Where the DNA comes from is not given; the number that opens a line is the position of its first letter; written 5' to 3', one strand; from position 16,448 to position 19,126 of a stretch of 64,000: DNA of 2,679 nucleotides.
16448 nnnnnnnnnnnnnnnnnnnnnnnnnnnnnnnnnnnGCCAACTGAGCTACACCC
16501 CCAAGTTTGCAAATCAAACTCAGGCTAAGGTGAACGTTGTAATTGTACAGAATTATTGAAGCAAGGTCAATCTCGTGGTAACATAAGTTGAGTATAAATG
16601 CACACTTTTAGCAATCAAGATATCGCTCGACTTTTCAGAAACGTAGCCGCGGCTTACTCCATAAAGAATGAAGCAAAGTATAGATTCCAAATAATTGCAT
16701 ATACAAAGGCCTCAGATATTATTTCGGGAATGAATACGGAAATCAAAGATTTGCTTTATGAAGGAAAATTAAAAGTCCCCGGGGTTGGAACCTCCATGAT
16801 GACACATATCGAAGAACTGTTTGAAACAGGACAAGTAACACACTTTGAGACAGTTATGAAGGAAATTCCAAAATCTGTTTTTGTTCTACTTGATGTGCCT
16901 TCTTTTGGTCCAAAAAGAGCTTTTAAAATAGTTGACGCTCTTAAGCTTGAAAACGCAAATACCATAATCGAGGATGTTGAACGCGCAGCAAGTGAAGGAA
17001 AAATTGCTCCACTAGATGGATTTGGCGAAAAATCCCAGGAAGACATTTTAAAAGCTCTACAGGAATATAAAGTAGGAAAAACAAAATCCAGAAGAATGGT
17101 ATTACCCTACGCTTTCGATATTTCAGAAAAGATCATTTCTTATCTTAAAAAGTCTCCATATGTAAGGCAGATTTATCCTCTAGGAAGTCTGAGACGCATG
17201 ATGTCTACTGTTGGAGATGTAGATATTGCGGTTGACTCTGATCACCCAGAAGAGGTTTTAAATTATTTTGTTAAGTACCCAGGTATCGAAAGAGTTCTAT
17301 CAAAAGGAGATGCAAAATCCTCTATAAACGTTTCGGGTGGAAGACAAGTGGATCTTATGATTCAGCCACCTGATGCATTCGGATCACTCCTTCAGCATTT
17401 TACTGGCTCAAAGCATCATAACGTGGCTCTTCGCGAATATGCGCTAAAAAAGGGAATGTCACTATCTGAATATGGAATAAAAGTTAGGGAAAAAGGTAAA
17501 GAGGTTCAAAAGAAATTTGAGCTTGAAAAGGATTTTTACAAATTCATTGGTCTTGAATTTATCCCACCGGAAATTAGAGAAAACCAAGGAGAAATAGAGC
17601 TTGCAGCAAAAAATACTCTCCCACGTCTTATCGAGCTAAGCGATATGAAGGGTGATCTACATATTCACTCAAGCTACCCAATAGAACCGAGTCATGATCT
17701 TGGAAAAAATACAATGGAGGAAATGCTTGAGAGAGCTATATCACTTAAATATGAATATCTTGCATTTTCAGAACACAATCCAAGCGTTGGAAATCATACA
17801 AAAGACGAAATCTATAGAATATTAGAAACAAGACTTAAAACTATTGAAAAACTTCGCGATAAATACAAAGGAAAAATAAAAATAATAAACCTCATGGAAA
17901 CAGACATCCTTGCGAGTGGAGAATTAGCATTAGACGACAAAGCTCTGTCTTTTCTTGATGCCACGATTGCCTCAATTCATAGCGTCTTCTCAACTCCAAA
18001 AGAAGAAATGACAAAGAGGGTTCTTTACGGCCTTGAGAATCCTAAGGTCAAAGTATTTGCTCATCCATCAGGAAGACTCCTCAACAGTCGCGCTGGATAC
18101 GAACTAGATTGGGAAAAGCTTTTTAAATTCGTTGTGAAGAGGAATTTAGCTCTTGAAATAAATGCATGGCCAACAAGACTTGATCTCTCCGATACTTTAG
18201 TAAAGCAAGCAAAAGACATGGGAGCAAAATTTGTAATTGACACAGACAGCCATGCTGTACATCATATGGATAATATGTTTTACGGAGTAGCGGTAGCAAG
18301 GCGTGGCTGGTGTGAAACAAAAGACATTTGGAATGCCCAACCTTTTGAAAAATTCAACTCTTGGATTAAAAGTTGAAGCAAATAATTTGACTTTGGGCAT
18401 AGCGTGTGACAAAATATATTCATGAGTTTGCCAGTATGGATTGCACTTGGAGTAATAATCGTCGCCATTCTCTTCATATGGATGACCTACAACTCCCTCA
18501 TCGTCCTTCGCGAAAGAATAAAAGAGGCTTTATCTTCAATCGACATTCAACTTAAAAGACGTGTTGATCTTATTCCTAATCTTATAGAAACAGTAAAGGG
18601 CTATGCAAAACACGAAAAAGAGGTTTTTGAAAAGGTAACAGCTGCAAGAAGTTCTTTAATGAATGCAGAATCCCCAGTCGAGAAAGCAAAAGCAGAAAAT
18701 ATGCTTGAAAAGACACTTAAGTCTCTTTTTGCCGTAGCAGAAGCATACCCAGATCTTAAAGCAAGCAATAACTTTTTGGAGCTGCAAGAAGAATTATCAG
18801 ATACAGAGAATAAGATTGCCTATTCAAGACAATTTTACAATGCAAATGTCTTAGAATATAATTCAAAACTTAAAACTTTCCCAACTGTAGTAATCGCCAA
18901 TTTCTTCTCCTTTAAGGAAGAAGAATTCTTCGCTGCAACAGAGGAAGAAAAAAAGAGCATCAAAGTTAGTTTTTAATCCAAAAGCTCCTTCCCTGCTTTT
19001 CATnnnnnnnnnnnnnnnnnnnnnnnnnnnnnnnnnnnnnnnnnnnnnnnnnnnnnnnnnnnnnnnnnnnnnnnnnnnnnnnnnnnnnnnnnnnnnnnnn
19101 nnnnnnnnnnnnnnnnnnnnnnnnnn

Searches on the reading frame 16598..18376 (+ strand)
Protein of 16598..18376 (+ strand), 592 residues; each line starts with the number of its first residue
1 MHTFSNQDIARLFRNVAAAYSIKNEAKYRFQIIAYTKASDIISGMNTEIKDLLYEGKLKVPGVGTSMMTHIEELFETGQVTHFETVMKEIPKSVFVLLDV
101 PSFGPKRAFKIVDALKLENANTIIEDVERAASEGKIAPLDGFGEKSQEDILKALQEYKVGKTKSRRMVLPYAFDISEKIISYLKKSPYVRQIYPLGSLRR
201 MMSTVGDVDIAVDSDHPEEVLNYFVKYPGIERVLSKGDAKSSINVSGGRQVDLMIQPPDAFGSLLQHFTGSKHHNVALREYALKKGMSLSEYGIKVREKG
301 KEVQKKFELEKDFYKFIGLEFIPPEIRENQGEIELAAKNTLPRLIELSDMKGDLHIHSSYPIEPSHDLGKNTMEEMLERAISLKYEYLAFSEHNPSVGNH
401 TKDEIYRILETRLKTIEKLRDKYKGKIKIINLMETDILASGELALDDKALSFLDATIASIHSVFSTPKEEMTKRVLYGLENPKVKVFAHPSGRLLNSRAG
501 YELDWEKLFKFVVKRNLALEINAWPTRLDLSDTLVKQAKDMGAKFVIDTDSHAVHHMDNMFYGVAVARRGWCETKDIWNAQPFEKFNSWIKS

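Call 59: search_protein_families(library=pfam, proteins=[window:16598-18376:+], max_evalue=0.0001)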
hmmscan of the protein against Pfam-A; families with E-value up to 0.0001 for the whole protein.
window:16598-18376:+ (592 aa): 3 families
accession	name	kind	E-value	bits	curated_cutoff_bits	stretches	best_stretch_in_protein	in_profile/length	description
PF14791.11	DNA_pol_B_thumb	-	6e-21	74.5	25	1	265-328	2-63/63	DNA polymerase beta thumb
PF14716.13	HHH_8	-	3.8e-10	40.4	30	1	6-79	3-72/73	Helix-hairpin-helix domain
PF02811.25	PHP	-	3.3e-09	37.7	26.4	1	353-522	1-162/164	PHP domain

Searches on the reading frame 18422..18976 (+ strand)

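Call 59: search_protein_families(library=pfam, proteins=[window:18422-18976:+], max_evalue=0.0001)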
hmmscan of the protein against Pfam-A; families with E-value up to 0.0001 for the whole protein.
window:18422-18976:+ (184 aa): 1 family
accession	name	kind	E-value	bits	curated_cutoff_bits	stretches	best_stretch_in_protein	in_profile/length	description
PF04011.17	LemA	-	1.5e-59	200.5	26.2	1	36-184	1-149/149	LemA family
